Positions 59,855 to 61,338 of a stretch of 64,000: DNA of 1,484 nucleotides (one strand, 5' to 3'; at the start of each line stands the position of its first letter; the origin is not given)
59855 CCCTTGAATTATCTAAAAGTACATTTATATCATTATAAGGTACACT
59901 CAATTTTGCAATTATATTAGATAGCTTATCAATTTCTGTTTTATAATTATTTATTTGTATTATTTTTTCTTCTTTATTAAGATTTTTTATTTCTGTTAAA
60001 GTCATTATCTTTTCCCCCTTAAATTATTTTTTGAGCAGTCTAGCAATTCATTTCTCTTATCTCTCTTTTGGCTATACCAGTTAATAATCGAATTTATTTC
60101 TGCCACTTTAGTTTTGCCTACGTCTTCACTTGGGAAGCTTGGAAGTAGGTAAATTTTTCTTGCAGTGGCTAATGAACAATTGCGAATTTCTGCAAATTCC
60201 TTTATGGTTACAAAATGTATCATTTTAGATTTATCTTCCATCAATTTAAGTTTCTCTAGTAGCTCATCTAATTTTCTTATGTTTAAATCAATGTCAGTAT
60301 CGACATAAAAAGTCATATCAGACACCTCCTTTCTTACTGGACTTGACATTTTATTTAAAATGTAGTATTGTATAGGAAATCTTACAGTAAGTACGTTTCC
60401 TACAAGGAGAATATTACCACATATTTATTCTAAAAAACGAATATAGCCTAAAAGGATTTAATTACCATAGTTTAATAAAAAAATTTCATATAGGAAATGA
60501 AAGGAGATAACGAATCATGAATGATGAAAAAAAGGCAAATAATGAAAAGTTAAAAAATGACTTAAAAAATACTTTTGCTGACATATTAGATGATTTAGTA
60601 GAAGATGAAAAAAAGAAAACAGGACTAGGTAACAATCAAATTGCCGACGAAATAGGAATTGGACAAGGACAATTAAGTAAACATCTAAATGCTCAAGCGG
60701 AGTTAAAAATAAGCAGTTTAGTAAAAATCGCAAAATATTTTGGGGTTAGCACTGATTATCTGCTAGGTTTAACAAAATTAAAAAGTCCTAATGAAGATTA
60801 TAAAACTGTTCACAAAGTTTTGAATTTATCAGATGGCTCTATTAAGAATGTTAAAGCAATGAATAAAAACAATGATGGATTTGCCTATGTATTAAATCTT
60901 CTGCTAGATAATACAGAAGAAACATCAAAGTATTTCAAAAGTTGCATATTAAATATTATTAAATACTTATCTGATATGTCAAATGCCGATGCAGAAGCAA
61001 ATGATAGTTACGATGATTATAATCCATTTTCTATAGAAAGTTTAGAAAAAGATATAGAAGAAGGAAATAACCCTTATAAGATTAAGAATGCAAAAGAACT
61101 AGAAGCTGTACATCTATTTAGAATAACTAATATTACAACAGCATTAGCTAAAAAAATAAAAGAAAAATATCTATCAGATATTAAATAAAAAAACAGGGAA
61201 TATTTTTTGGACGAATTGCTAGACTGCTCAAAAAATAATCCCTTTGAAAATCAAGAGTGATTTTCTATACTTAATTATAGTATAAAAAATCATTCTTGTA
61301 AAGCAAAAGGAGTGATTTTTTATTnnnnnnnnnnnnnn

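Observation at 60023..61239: Perfect 27-bp inverted repeats flank a 1.16-kb regulatory segment next to an integrase: a possible invertible switch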

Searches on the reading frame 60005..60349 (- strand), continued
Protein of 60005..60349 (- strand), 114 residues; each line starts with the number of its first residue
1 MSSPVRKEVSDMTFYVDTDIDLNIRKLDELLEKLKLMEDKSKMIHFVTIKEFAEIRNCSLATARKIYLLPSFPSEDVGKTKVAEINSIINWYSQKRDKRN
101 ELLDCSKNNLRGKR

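Call 74: find_encoding_contigs(protein=P0205, flank=3000, max_places=6)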
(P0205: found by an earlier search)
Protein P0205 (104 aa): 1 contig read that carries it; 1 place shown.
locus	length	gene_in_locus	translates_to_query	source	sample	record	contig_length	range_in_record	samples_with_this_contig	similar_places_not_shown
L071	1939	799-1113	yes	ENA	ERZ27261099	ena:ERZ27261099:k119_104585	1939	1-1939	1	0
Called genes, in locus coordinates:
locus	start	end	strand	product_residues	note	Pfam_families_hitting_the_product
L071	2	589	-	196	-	?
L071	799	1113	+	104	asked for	-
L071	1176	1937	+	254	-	?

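Call 76: find_encoding_contigs(protein=P0204, flank=2500, max_places=10)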
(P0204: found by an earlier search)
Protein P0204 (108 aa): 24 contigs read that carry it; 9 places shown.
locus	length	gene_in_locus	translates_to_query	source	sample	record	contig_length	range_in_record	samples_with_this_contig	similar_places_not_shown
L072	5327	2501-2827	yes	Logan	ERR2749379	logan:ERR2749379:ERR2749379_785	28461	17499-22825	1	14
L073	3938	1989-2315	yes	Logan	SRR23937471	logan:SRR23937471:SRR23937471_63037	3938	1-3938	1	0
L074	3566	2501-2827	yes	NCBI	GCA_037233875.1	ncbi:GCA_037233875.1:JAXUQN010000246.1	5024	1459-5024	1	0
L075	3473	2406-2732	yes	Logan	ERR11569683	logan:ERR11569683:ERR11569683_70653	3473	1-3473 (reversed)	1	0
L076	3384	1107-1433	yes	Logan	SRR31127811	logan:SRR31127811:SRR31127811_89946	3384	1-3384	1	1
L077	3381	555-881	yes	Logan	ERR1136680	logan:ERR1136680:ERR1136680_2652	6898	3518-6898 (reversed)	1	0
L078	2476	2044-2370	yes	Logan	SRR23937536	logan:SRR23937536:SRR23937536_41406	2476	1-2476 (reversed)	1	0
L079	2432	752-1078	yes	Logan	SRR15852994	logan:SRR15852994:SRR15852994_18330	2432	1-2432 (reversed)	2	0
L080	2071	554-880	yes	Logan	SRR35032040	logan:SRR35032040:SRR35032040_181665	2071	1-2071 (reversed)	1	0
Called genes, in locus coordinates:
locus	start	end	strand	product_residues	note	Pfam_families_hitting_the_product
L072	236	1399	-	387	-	PF00589:Phage_integrase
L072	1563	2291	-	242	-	PF01381:HTH_3 (weak)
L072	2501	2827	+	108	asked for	-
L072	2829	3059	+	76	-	-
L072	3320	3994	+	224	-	-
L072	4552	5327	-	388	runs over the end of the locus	PF00753:Lactamase_B (faint), PF12706:Lactamase_B_2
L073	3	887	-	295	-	?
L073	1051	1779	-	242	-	PF01381:HTH_3 (weak)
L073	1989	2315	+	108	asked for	-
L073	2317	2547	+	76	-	-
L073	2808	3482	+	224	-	-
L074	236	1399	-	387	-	PF00589:Phage_integrase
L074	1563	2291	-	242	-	PF01381:HTH_3 (weak)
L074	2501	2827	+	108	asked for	-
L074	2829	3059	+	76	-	-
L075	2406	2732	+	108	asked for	-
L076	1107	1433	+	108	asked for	-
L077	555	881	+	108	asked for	-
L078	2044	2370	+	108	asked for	-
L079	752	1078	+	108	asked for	-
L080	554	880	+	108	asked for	-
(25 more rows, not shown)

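Call 83: find_encoding_contigs(protein=P0138, flank=3000, max_places=6)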
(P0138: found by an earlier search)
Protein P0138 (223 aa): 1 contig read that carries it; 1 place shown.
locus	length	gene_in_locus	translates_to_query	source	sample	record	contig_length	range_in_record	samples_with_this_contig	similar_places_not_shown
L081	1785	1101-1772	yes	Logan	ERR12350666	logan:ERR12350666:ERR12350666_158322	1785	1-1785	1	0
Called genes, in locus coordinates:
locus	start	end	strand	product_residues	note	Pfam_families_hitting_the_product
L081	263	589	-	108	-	-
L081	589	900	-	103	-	-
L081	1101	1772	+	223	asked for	PF01381:HTH_3 (weak), PF12844:HTH_19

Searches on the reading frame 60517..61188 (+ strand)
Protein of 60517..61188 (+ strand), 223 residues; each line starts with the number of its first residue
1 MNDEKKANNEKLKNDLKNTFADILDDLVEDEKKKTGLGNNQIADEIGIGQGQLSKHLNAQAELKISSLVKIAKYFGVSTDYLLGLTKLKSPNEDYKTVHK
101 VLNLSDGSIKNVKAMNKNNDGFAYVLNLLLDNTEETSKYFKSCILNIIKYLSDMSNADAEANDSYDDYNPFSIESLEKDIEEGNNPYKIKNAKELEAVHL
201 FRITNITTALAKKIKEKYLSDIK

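Call 7: search_protein_families(library=pfam, proteins=[window:60517-61188:+], max_evalue=0.01)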
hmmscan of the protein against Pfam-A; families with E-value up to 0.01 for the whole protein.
window:60517-61188:+ (223 aa): 4 families
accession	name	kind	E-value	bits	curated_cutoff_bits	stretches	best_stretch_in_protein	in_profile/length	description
PF12844.13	HTH_19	-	8.4e-08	32.5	30.2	1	33-83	9-59/64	Helix-turn-helix domain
PF01381.28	HTH_3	-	2.7e-07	31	23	1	40-82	13-55/55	Helix-turn-helix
PF08667.16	BetR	-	9.8e-05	22.9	21.6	1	39-92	25-78/148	BetR domain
PF13443.12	HTH_26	-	0.0027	18.4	22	0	41-80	15-55/63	Cro/C1-type HTH DNA-binding domain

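Call 8: search_protein_families(library=phrogs, proteins=[window:60517-61188:+], max_evalue=0.01)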
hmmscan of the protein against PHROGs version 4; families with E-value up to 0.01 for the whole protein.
window:60517-61188:+ (223 aa): 14 families
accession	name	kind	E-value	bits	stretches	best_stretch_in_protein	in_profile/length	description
phrog_8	-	transcription regulation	8.3e-13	49.5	1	12-123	69-150/346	transcriptional regulator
phrog_4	-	transcription regulation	3e-11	43.9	1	8-109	125-227/400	transcriptional repressor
phrog_34939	-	unknown function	2.3e-09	38.3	1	30-153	16-128/280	-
phrog_1373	-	transcription regulation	1.9e-06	29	1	21-90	63-130/166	transcriptional regulator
phrog_2967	-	transcription regulation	5.5e-06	27.1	1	33-169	20-121/225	transcriptional regulator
phrog_2439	-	transcription regulation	3.9e-05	23.7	1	32-146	16-118/367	transcriptional regulator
phrog_7241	-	transcription regulation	8.4e-05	23.6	1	32-83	70-121/122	transcriptional regulator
phrog_1728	-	transcription regulation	0.00011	22.3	1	28-75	9-55/380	transcriptional regulator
phrog_4268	-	transcription regulation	0.00031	21.9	1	33-78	45-88/96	transcriptional repressor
phrog_2339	-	DNA, RNA and nucleotide metabolism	0.00066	20.6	1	6-81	16-84/98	HTH DNA binding protein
phrog_4583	-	transcription regulation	0.001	20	1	21-83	8-70/81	transcriptional repressor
phrog_2328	-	transcription regulation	0.0019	19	1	34-92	26-83/128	transcriptional repressor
phrog_1994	-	DNA, RNA and nucleotide metabolism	0.0023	18.9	0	33-87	9-63/170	DNA binding protein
phrog_3557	-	transcription regulation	0.003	18.8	1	39-82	28-71/142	transcriptional regulator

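Call 9: find_encoding_contigs(protein=window:60517-61188:+, flank=5000, max_places=10)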
Protein window:60517-61188:+ (223 aa): 2 contigs read that carry it; 1 place shown.
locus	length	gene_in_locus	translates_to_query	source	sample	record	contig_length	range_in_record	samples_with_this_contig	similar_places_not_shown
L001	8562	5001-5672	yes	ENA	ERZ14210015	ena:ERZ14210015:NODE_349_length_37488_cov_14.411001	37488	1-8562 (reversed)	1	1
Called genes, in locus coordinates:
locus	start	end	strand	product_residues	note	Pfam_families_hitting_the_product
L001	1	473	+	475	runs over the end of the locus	PF13240:Zn_Ribbon_1 (weak)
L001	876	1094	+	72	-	-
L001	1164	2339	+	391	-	PF00753:Lactamase_B, PF12706:Lactamase_B_2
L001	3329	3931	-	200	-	-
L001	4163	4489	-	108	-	-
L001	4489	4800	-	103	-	-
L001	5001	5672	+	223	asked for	PF01381:HTH_3 (weak), PF12844:HTH_19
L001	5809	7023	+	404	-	PF00589:Phage_integrase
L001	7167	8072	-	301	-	-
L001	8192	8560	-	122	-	?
